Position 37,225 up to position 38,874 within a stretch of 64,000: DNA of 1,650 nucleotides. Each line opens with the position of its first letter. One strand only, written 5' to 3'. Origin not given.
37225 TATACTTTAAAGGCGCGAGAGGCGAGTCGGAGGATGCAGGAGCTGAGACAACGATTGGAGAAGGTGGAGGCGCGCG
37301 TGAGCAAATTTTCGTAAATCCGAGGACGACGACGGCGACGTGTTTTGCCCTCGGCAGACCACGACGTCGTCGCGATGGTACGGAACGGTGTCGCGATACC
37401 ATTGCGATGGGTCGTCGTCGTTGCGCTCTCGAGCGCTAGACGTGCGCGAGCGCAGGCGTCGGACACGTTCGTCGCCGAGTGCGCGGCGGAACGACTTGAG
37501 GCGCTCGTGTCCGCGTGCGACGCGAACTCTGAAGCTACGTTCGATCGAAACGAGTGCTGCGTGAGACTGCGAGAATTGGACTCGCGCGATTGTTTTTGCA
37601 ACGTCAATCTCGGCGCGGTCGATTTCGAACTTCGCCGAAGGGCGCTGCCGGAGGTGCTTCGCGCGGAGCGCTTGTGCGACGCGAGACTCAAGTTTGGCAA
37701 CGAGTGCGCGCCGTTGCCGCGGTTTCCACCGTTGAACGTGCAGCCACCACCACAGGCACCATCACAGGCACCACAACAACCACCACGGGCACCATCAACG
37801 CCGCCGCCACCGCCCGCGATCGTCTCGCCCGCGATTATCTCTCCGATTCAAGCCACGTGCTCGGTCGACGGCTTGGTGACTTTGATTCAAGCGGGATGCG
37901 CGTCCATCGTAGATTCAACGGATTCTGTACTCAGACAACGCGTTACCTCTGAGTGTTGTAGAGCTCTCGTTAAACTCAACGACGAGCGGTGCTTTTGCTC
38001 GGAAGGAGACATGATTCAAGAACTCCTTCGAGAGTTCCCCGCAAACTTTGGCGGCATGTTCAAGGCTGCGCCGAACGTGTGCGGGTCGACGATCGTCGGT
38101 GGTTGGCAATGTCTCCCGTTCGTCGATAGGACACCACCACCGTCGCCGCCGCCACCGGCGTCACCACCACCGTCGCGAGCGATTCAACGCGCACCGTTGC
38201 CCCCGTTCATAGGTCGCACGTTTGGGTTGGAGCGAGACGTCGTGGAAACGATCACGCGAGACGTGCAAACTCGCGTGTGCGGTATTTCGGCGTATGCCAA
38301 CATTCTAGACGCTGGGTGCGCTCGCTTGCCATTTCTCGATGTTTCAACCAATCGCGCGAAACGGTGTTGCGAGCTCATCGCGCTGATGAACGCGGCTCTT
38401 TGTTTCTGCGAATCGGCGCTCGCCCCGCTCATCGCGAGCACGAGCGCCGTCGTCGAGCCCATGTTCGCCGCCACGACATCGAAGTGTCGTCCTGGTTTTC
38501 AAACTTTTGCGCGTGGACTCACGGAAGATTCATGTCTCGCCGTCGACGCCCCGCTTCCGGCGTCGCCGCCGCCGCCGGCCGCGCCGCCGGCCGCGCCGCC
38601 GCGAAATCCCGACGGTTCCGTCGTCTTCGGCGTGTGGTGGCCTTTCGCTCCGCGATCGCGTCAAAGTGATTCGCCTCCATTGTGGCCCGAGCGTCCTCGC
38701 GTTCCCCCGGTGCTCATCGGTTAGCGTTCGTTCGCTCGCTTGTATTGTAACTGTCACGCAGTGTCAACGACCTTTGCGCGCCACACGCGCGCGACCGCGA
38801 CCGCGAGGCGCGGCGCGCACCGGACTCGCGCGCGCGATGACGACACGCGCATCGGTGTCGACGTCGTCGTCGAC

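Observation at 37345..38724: Secreted protein with three tandem nsLTP-like 8-cysteine-motif domains and proline-rich linkers in a prasinophyte alga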

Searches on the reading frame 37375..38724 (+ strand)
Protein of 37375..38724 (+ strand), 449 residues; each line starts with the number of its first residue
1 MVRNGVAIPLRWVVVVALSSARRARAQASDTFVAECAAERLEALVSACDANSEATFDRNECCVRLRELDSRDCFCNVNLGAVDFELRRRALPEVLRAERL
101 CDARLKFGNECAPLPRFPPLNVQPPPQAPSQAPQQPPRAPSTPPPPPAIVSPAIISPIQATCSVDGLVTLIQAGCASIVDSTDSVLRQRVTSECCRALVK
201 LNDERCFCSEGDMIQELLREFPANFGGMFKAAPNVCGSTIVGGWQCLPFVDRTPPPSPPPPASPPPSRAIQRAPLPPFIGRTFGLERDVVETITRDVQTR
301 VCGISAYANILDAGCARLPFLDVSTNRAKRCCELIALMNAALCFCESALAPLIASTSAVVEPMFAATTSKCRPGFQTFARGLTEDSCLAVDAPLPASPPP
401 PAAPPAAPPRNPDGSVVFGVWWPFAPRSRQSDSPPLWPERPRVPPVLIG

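Call 3: search_protein_families(library=pfam, proteins=[window:37375-38721:+], max_evalue=10)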
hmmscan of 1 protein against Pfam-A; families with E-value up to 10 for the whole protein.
window:37375-38721:+ (449 aa): 3 families
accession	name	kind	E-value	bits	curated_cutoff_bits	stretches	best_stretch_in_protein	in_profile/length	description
PF00234.27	Tryp_alpha_amyl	-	8.3e-05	23.2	21.7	3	184-246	20-76/76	Protease inhibitor/seed storage/LTP family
PF14368.11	LTP_2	-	0.02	15.4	22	2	17-80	2-70/100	Probable lipid transfer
PF14547.11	Hydrophob_seed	-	0.033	15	23.4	2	174-246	11-84/85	Hydrophobic seed protein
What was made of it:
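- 37480..37707 (+): 8CM module 1 (aa 36-111): C-X11-C-X12-CC-X10-CFC-X25-C-X9-C. Acidic, pI 4.7. Weak LTP_2 match at aa 17-80 (call 3).
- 37858..38112 (+): 8CM module 2 (aa 162-246): C-X12-C-X18-CC-X10-CFC-X27-C-X9-C, with the conserved FPANF and GGWQC motifs. Best Pfam stretch for PF00234 and Hydrophob_seed (call 3).
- On Prolamin / bifunctional inhibitor-LTP-seed storage superfamily (Pfam PF00234, PF14368, PF14547): PF00234 scores 23.2 bits against 21.7 for the whole protein, so it is marginal (call 3).
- Closest known: Hybrid proline-rich proteins. Different: Hydrophob_seed scores 15 bits against a cutoff of 23.4 (call 3).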

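Call 6: find_homologous_proteins(query=window:37375-38721:+, max_evalue=0.001)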
Query window:37375-38721:+ (449 aa): 18 proteins with E <= 0.001 among 8000 candidates.
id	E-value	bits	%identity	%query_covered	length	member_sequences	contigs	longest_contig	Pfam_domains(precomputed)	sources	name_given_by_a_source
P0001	4.6e-297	1003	100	100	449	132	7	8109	-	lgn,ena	-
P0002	1.1e-154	534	60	94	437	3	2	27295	-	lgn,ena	-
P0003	6.9e-153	528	59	97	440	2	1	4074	PF00234.28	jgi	-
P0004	1.0e-143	498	53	98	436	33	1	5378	-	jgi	-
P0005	4.9e-141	489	57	84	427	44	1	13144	PF00234.28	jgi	jgi:hypothetical protein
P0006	1.8e-137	477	58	82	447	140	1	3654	-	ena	-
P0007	5.9e-133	462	52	97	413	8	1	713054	-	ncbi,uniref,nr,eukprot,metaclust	ncbi:unnamed product [Ostreococcus tauri]|uniref:Unnamed product n=1 Tax=Ostreococcus tauri TaxID=70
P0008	5.9e-109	383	45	97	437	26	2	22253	-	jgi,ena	-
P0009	1.1e-103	366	45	97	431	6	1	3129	-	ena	-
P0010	3.9e-81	291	68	41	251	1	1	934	PF10825.14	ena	-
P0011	2.0e-17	81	29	77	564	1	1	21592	-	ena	-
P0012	7.6e-17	79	34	53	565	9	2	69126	-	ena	-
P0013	8.4e-16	76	33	53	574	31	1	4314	-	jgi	jgi:hypothetical protein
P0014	1.1e-13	69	31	53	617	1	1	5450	-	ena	-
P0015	4.3e-11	60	-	-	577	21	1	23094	-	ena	-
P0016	4.6e-10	57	29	48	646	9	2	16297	PF00234.28,PF14368.12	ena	-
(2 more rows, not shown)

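Call 18: list_cluster_members(proteins=[P0001, P0007, P0016, P0005])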
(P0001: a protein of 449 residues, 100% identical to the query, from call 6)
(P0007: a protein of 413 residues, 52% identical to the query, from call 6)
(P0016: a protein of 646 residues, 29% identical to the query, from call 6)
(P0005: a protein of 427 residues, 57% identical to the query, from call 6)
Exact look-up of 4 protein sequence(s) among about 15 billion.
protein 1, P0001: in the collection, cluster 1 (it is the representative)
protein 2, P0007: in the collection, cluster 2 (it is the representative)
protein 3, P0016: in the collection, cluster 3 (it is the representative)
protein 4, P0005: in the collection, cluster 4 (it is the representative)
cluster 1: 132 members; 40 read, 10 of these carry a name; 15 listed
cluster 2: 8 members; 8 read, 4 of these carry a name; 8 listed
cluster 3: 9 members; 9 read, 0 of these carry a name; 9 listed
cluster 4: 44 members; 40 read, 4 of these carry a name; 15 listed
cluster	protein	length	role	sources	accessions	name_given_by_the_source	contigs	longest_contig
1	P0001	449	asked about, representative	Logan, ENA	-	-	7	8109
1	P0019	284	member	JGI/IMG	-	hypothetical protein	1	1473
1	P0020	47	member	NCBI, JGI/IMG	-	hypothetical protein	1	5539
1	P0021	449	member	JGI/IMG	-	hypothetical protein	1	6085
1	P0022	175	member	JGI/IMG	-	hypothetical protein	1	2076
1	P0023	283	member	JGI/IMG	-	hypothetical protein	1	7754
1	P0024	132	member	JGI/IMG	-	hypothetical protein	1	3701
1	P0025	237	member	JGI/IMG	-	hypothetical protein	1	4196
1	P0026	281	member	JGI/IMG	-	hypothetical protein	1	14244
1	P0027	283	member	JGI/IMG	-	hypothetical protein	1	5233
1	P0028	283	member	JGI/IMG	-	hypothetical protein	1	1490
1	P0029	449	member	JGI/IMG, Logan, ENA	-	-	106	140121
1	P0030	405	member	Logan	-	-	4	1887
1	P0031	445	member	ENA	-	-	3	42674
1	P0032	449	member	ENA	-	-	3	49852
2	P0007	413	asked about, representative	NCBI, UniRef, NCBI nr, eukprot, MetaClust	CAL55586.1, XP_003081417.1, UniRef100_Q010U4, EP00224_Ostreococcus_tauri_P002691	unnamed product [Ostreococcus tauri] | Unnamed product n=1 Tax=Ostreococcus tauri TaxID=70448 RepID=Q010U4_OSTTA | XP_003081417.1 unnamed product [Ostreococcus tauri]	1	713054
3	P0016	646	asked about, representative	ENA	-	-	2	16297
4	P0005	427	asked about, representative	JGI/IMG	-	hypothetical protein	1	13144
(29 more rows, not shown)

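Call 29: find_encoding_contigs(protein=window:37375-38724:+, flank=6000, max_places=4)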
Protein window:37375-38724:+ (449 aa): 2 contigs read that carry it; 1 place shown.
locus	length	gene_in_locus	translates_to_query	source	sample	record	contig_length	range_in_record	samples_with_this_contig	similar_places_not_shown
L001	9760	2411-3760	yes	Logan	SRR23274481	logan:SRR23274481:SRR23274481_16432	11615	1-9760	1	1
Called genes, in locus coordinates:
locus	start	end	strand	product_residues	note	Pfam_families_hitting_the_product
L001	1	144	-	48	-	?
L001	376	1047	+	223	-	-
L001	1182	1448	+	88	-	-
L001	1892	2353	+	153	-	PF14712:Snapin_Pallidin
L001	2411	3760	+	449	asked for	-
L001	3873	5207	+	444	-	-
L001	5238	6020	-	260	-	PF00595:PDZ (weak), PF00254:FKBP_C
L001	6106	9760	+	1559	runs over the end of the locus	PF12157:DUF3591, PF00439:Bromodomain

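Call 30: search_protein_families(library=pfam, alignment_id=A1, max_evalue=0.01)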
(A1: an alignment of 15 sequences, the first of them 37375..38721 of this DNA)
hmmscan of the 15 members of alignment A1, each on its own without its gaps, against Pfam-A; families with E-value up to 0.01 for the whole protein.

A. member 1, window:37375-38721:+ (449 aa): 1 family
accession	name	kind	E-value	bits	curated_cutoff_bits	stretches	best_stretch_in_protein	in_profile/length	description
PF00234.27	Tryp_alpha_amyl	-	8.3e-05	23.2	21.7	0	184-246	20-76/76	Protease inhibitor/seed storage/LTP family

B. families by the number of members that match (of 15 scanned): 2 families
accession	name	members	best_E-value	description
PF00234.27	Tryp_alpha_amyl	13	9.6e-07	Protease inhibitor/seed storage/LTP family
PF14368.11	LTP_2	1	2.7e-09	Probable lipid transfer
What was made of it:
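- The best Pfam match is PF00234 'protease inhibitor/seed storage/LTP family' (calls 3, 30).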

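Call 31: predict_structure(alignment_id=A1)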
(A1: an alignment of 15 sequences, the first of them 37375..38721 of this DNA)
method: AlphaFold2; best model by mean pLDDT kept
length: 449 residues; sequences in the alignment: 15
mean_pLDDT: 71.5   pTM: 0.49
mean pLDDT of the five models: 71.5, 70.1, 66.3, 62.7, 58.5
residues with pLDDT >= 90: 84; 70-90: 180; 50-70: 93; < 50: 92
segments of 3 or more residues with pLDDT < 50: 1-5, 19-30, 119-124, 126-138, 248-254, 267-285, 416-419, 421-442
pLDDT, mean of each block of 10 residues (from residue 1): 47 53 42 77 89 81 94 86 84 88 86 68 46 45 53 70 89 91 89 94 86 82 88 90 57 51 53 41 56 75 87 90 88 89 84 85 88 77 72 58 58 53 40 42 50
secondary structure, 60 per line:
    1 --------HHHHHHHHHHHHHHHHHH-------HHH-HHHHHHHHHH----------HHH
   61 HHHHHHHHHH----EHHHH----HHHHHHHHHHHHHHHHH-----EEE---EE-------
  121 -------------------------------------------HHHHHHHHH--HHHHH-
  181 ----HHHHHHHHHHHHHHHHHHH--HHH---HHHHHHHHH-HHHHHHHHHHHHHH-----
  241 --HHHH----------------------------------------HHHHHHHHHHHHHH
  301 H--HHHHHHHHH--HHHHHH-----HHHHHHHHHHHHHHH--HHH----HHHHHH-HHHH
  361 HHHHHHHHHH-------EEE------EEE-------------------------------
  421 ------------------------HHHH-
elements in order: H9-26 H38-47 H58-70 H76-79 H84-100 E106-108 H164-172 H175-179 H185-203 H212-220 H222-235 H243-246 H287-301 H304-312 H315-320 H326-340 H350-355 H357-370 E378-380 E387-389 H445-448
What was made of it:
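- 37480..37707 (+): AlphaFold helices 38-47, 58-70, 76-79 and 84-100, with block-mean pLDDT about 80-94 (call 31).
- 37708..37857 (+): Proline-rich linker 1 (aa 112-161, 38% Pro; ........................). Residues 119-138 have pLDDT below 50, so are predicted disordered (call 31).
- Structure prediction: three helical modules have block-mean pLDDT about 80-94, and most of the Pro-rich linker stretches fall below 50 (call 31).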

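Call 33: fold_search(model_id=the predicted structure, library=pdb)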
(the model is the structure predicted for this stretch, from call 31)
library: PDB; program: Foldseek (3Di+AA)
matches with E <= 10: 76; with E <= 0.001: 0
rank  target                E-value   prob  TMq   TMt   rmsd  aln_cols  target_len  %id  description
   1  5mfd_A                6.1e-01  0.06  0.09  0.12  19.9       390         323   12  Designed armadillo repeat protein YIIIM''6AII in complex with pD_(KR)5 (released 2017-07-19)
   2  5mfd_J                7.0e-01  0.06  0.09  0.12  20.1       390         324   12  Designed armadillo repeat protein YIIIM''6AII in complex with pD_(KR)5 (released 2017-07-19)
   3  5mfm_F                1.1e+00  0.04  0.09  0.11  19.9       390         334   11  Designed armadillo repeat protein peptide fusion YIIIM6AII_GS11_(KR)5 (released 2017-09-13)
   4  8fl2_NX               1.2e+00  0.06  0.10  0.09  21.5       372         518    9  Human nuclear pre-60S ribosomal subunit (State I1) (released 2023-07-12)
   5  5aei_A                1.4e+00  0.04  0.10  0.13  20.0       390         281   10  Designed Armadillo repeat protein YIIIM5AII in complex with peptide (KR)5 (released 2016-03-30)
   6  1jpw_A                1.8e+00  0.04  0.11  0.10  19.5       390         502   10  Crystal Structure of a Human Tcf-4 / beta-Catenin Complex (released 2001-12-05)
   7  9i05_Xd               2.3e+00  0.05  0.12  0.11  18.6       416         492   13  Cryo-EM structure of the large subunit of the mitochondrial ribosome from Toxoplasma gondii (released 2025-06-11)
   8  5mfc_A                2.4e+00  0.06  0.12  0.16  20.2       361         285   11  Designed armadillo repeat protein YIIIM5AII in complex with (KR)4-GFP (released 2017-07-19)
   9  6sa8_A                2.4e+00  0.03  0.09  0.07  20.1       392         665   10  ring-like DARPin-Armadillo fusion H83_D01 (released 2019-11-20)
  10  1i7w_C                2.9e+00  0.03  0.10  0.09  20.0       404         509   10  BETA-CATENIN/PHOSPHORYLATED E-CADHERIN COMPLEX (released 2001-05-09)
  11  4hxt                  3.1e+00  0.06  0.12  0.17  16.3       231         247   15  Crystal Structure of Engineered Protein. Northeast Structural Genomics Consortium Target OR329 (released 2012-11-21)
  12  6sa7_A                3.3e+00  0.03  0.09  0.08  22.8       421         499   10  DARPin-Armadillo fusion C8long83 (released 2019-11-20)
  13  9ogo_C                3.4e+00  0.05  0.10  0.05  18.5       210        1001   10  Crystal Structure of KPT185 in complex with CRM1(EH mutant)-Ran-RanBP1 (released 2025-11-26)
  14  4rv1_F                3.6e+00  0.04  0.10  0.11  16.5       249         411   13  Crystal Structure of Engineered Protein. Northeast Structural Genomics Consortium (NESG) Target OR497. (released 2014-12-10)
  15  7cnd_C                3.7e+00  0.04  0.11  0.06  18.6       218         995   10  NCI-1 in complex with CRM1-Ran-RanBP1 (released 2021-06-09)
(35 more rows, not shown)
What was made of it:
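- Tried and rejected: This is uninformative for a beads-on-a-string protein (call 33).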

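Call 42: find_encoding_contigs(protein=P0007, flank=6000, max_places=2)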
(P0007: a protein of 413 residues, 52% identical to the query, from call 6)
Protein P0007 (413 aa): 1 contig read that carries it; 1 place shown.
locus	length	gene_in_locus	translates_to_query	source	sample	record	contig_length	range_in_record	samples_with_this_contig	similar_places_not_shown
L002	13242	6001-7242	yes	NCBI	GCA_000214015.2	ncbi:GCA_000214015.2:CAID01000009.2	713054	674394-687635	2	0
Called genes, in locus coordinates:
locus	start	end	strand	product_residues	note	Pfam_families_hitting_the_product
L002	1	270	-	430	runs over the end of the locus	PF02096:60KD_IMP, PF07719:TPR_2 (faint), PF13181:TPR_8 (faint)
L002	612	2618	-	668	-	PF16589:BRCT_2 (faint), PF14716:HHH_8, PF10391:DNA_pol_lambd_f, PF14520:HHH_5 (weak), PF14792:DNA_pol_B_palm, PF14791:DNA_pol_B_thumb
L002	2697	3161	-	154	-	-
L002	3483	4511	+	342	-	-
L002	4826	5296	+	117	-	-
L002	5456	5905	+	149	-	PF14712:Snapin_Pallidin (faint)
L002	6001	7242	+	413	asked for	-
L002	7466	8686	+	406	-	-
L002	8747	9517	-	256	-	PF00595:PDZ (weak), PF17820:PDZ_6 (faint), PF01346:FKBP_N (faint), PF00254:FKBP_C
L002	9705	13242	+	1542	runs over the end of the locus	PF12157:DUF3591, PF00439:Bromodomain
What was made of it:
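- The gene order Oxa1-PolX-...-Snapin-[this gene]-orphan-FKBP-TAF1 is the same on O. tauri chromosome 9 (call 42).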

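Call 43: find_encoding_contigs(protein=P0016, flank=6000, max_places=2)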
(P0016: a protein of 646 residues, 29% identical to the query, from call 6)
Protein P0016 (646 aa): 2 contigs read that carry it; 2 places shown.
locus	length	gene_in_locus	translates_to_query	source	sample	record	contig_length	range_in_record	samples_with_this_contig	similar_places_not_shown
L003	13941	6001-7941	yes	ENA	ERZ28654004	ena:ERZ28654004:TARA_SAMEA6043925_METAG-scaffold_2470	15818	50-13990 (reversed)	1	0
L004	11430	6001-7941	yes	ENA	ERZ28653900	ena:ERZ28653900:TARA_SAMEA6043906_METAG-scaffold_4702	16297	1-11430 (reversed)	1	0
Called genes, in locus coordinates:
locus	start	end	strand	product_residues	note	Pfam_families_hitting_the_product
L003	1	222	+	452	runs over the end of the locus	PF13489:Methyltransf_23 (weak), PF01728:FtsJ (weak), PF06325:PrmA, PF13847:Methyltransf_31 (weak), PF08241:Methyltransf_11, PF13649:Methyltransf_25, PF22528:PRMT_C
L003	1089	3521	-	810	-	PF08564:CDC37_C (faint)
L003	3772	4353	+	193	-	PF14712:Snapin_Pallidin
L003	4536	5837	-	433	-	PF01187:MIF, PF00560:LRR_1 (faint), PF23598:LRR_14, PF12799:LRR_4 (weak), PF13855:LRR_8, PF12799:LRR_4, PF13855:LRR_8, PF23598:LRR_14 (weak)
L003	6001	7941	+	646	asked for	PF14368:LTP_2 (faint), PF00234:Tryp_alpha_amyl (faint)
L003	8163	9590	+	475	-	-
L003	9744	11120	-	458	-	PF07992:Pyr_redox_2, PF13738:Pyr_redox_3, PF00070:Pyr_redox, PF02852:Pyr_redox_dim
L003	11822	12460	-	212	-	PF01346:FKBP_N (weak), PF00254:FKBP_C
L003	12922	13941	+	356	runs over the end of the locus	?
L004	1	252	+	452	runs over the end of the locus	PF13489:Methyltransf_23 (weak), PF01728:FtsJ (weak), PF06325:PrmA, PF13847:Methyltransf_31 (weak), PF08241:Methyltransf_11, PF13649:Methyltransf_25, PF22528:PRMT_C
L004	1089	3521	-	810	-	PF08564:CDC37_C (faint)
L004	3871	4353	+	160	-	PF14712:Snapin_Pallidin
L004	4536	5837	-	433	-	PF01187:MIF, PF00560:LRR_1 (faint), PF23598:LRR_14, PF12799:LRR_4 (weak), PF13855:LRR_8, PF12799:LRR_4, PF13855:LRR_8, PF23598:LRR_14 (weak)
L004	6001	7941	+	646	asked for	PF14368:LTP_2 (faint), PF00234:Tryp_alpha_amyl (faint)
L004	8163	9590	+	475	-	-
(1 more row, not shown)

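Call 53: search_solved_structures(query=P0016, max_evalue=10, show_alignments=4)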
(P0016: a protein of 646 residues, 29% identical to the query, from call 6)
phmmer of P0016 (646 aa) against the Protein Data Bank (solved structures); distinct sequences matched with E-value up to 10: 4.
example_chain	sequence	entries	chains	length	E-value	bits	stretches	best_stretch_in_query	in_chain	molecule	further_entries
8iyj_X4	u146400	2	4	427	0.04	15.7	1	144-209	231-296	Protein phosphatase 1 regulatory subunit 32 | Stabilizer of axonemal microtubules 4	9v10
9p1v_A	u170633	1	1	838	0.52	12.1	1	229-270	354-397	Histidine triad protein D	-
1bhe_A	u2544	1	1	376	0.98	11.1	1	269-358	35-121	POLYGALACTURONASE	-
6ysy_B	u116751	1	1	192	2.6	9.7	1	231-256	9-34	Myosin light chain 1/3, skeletal muscle isoform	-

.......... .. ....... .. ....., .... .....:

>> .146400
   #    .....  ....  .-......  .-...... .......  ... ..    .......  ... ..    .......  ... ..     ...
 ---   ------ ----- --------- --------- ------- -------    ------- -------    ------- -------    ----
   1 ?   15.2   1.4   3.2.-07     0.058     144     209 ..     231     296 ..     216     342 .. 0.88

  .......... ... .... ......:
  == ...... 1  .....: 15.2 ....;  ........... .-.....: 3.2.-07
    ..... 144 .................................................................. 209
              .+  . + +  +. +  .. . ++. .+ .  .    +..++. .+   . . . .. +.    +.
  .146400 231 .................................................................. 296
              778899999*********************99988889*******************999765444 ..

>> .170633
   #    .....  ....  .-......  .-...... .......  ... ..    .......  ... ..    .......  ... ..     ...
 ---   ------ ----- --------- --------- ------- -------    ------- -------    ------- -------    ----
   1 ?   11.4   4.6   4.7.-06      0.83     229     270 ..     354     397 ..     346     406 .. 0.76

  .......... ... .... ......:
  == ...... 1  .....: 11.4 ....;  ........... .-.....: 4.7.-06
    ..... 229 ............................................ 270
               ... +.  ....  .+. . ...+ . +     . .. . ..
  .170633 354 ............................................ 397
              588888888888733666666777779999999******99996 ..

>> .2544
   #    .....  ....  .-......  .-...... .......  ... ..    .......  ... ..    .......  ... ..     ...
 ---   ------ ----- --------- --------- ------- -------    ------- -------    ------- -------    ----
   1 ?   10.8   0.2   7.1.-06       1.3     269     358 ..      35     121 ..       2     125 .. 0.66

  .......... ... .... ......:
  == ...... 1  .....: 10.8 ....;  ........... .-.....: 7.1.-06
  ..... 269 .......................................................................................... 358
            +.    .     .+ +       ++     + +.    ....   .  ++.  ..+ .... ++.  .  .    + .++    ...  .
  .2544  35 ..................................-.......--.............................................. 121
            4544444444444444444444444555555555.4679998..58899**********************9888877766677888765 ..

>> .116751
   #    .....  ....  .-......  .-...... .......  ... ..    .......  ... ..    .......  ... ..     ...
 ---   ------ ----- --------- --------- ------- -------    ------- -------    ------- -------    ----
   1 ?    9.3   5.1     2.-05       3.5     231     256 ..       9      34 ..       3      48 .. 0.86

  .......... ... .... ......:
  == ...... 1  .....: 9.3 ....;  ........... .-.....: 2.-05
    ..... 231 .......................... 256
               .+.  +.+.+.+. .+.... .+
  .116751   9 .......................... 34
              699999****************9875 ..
